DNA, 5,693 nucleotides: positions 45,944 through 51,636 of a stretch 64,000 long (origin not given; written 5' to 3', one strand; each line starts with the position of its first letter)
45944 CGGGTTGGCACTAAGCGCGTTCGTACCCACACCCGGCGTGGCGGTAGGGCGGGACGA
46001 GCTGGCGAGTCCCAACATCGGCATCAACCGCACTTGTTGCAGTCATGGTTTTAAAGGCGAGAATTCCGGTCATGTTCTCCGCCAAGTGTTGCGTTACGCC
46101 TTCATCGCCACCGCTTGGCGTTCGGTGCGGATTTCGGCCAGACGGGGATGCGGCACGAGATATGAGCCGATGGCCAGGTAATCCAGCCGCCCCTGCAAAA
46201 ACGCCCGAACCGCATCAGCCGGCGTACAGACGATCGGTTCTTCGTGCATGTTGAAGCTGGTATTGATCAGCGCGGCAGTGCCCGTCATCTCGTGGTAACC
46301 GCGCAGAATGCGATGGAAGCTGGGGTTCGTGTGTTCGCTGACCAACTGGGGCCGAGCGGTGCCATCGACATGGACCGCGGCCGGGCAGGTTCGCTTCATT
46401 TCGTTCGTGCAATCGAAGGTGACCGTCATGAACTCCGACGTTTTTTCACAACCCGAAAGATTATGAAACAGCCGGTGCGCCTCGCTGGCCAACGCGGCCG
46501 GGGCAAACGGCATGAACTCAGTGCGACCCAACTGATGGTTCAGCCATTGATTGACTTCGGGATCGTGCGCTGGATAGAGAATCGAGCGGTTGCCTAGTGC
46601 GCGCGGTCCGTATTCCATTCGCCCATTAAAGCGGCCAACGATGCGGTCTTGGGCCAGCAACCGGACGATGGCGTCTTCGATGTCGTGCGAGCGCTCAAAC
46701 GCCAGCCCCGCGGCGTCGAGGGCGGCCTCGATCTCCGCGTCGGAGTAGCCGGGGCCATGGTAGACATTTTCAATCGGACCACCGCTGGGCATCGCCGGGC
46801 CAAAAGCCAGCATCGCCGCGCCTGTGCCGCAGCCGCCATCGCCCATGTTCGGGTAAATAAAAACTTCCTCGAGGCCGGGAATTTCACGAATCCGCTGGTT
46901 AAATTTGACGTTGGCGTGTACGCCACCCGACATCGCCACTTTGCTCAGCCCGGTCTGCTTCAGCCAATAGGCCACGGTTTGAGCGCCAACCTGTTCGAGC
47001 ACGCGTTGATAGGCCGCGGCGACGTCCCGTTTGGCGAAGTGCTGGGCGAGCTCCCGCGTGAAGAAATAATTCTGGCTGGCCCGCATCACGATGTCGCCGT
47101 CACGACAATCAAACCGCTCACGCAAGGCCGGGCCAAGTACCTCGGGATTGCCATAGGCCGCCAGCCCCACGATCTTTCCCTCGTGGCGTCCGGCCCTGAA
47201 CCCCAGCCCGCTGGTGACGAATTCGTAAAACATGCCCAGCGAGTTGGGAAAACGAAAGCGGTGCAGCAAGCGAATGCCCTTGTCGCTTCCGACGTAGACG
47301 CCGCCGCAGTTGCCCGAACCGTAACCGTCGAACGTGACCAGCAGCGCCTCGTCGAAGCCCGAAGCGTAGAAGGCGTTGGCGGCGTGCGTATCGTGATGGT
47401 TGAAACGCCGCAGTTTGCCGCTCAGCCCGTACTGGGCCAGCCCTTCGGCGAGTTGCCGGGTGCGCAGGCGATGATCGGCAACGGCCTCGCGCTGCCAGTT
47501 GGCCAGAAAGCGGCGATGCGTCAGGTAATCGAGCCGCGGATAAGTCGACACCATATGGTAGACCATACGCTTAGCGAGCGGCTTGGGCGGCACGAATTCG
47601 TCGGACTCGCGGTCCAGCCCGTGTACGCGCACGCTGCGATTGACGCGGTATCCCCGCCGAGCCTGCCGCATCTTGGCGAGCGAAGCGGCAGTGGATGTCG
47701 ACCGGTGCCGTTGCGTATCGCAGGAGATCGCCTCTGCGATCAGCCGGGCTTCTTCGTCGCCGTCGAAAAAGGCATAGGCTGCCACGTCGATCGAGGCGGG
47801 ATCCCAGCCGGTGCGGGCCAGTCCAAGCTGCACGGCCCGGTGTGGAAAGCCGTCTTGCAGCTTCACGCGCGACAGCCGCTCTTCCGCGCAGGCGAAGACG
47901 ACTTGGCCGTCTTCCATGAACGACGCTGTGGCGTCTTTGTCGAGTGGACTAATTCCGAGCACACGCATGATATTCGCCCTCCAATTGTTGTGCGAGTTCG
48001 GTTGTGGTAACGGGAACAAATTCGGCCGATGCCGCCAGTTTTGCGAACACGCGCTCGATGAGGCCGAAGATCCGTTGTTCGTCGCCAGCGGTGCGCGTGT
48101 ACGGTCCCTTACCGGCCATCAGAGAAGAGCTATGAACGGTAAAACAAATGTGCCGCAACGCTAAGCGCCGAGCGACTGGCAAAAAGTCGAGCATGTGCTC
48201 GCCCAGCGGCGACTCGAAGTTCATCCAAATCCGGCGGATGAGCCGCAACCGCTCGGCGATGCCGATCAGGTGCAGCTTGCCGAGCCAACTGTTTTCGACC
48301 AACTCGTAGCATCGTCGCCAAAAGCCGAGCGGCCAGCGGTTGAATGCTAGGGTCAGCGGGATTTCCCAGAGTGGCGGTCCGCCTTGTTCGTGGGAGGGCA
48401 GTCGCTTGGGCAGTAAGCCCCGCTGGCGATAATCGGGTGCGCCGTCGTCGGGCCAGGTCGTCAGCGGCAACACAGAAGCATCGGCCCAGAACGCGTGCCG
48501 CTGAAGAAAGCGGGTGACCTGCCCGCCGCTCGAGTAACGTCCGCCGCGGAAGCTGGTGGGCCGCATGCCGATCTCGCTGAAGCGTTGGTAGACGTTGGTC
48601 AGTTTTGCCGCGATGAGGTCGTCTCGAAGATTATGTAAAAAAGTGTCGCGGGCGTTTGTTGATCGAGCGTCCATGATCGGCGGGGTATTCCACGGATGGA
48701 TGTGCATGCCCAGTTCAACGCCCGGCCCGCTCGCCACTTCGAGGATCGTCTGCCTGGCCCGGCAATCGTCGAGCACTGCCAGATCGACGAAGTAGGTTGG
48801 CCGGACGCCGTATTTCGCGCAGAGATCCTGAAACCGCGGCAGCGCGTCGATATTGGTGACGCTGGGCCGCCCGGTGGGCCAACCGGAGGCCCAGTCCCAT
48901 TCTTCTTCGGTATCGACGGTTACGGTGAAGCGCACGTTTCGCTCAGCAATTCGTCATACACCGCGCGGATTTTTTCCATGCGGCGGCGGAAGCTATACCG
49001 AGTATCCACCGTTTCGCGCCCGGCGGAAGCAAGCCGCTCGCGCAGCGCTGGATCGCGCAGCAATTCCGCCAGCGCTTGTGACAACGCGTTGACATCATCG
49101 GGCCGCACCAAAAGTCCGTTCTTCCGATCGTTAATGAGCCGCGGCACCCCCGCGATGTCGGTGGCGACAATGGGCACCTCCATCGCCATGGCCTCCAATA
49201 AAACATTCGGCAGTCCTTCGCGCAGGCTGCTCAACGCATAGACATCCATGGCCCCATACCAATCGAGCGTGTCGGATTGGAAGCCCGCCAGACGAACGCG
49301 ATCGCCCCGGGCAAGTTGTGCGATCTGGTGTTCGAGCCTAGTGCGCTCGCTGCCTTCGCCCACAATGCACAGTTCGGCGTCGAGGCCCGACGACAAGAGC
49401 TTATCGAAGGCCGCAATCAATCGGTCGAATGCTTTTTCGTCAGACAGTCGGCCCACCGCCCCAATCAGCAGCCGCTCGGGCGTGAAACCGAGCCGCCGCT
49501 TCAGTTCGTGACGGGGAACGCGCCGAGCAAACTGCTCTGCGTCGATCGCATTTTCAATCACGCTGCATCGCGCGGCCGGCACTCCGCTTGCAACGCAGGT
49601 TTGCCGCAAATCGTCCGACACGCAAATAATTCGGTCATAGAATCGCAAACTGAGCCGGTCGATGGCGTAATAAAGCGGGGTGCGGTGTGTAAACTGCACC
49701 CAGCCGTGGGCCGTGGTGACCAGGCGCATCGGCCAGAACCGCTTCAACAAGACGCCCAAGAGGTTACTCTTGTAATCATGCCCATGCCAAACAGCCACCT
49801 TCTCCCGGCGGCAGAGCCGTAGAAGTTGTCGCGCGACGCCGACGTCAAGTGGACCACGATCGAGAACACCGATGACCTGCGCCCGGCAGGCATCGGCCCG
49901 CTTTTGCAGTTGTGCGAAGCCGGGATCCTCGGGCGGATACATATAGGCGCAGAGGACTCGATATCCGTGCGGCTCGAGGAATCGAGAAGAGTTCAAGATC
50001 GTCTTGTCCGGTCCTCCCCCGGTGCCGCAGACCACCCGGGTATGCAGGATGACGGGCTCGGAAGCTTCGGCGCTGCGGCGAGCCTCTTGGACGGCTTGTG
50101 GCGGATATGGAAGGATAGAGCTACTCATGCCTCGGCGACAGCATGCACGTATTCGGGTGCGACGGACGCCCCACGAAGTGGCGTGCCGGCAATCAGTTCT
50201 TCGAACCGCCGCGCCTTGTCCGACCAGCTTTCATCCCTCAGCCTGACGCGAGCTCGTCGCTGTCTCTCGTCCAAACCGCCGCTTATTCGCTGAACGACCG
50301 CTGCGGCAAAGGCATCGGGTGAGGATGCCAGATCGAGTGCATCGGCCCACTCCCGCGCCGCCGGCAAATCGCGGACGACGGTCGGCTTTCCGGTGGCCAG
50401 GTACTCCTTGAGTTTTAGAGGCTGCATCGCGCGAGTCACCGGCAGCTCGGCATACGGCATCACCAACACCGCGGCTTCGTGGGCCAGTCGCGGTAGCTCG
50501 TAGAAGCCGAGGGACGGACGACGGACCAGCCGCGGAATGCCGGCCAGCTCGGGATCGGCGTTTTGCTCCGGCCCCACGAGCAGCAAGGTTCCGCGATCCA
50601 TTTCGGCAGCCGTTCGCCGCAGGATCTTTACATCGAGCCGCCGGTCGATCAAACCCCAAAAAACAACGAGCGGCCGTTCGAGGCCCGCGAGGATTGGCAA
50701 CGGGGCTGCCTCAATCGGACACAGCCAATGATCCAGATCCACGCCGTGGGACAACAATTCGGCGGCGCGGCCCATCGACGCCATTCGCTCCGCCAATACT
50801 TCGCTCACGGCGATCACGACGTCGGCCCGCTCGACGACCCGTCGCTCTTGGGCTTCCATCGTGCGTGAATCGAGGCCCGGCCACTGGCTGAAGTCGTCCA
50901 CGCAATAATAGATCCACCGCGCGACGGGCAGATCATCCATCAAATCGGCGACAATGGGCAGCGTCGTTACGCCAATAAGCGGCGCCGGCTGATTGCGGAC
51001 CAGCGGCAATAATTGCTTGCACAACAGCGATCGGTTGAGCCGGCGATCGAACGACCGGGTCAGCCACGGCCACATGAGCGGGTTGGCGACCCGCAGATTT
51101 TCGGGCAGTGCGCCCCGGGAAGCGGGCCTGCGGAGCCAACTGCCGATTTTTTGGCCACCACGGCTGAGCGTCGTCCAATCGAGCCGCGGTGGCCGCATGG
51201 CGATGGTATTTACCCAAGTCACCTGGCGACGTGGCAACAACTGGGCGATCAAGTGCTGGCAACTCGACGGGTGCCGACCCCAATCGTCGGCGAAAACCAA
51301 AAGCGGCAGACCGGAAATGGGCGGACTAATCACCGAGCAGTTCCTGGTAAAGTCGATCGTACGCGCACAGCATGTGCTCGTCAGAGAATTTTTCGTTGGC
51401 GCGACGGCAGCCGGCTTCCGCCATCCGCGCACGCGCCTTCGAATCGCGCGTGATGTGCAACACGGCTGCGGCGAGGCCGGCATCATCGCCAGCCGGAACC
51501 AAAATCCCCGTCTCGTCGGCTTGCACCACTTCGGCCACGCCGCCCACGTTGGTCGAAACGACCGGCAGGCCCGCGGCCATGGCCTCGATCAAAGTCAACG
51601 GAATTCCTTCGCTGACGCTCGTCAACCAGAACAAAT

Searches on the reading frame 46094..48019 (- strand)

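Call 98: search_protein_families(library=pfam, proteins=[window:46094-48019:-], max_evalue=0.00001)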
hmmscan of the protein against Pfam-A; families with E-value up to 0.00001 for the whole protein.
window:46094-48019:- (641 aa): 2 families
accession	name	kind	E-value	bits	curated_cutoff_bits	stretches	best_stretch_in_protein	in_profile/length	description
PF16861.10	Carbam_trans_C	-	3.8e-58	196.2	27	1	453-622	2-168/170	Carbamoyltransferase C-terminus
PF02543.21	Carbam_trans_N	-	4.7e-38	131.9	24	1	19-403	1-346/346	Carbamoyltransferase N-terminus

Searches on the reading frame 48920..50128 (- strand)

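Call 98: search_protein_families(library=pfam, proteins=[window:48920-50128:-], max_evalue=0.00001)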
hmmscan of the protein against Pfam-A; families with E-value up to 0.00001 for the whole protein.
window:48920-50128:- (402 aa): 6 families
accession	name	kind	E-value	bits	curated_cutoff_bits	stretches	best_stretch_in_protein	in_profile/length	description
PF00534.26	Glycos_transf_1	-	6.6e-39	133.6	26.4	1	207-372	3-171/172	Glycosyl transferases group 1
PF13692.12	Glyco_trans_1_4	-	8.8e-37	127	27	1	221-359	3-142/142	Glycosyl transferases group 1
PF13439.12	Glyco_transf_4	-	8.4e-22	78.4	28.5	1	38-198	2-169/170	Glycosyltransferase Family 4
PF13579.12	Glyco_trans_4_4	-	1.3e-17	65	29.7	1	38-193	1-157/158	Glycosyl transferase 4-like domain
PF13524.12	Glyco_trans_1_2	-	8.1e-10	39.3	25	1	304-388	61-143/144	Glycosyl transferase-like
PF20706.3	GT4-conflict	-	2e-07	30.8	26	1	218-382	196-380/385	Family 4 Glycosyltransferase in conflict systems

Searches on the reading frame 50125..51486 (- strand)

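Call 98: search_protein_families(library=pfam, proteins=[window:50125-51486:-], max_evalue=0.00001)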
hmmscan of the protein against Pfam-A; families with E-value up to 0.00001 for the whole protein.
window:50125-51486:- (453 aa): 1 family
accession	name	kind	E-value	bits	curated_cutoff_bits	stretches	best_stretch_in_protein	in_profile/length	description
PF13692.12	Glyco_trans_1_4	-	1.9e-07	31.9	27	1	272-399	2-138/142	Glycosyl transferases group 1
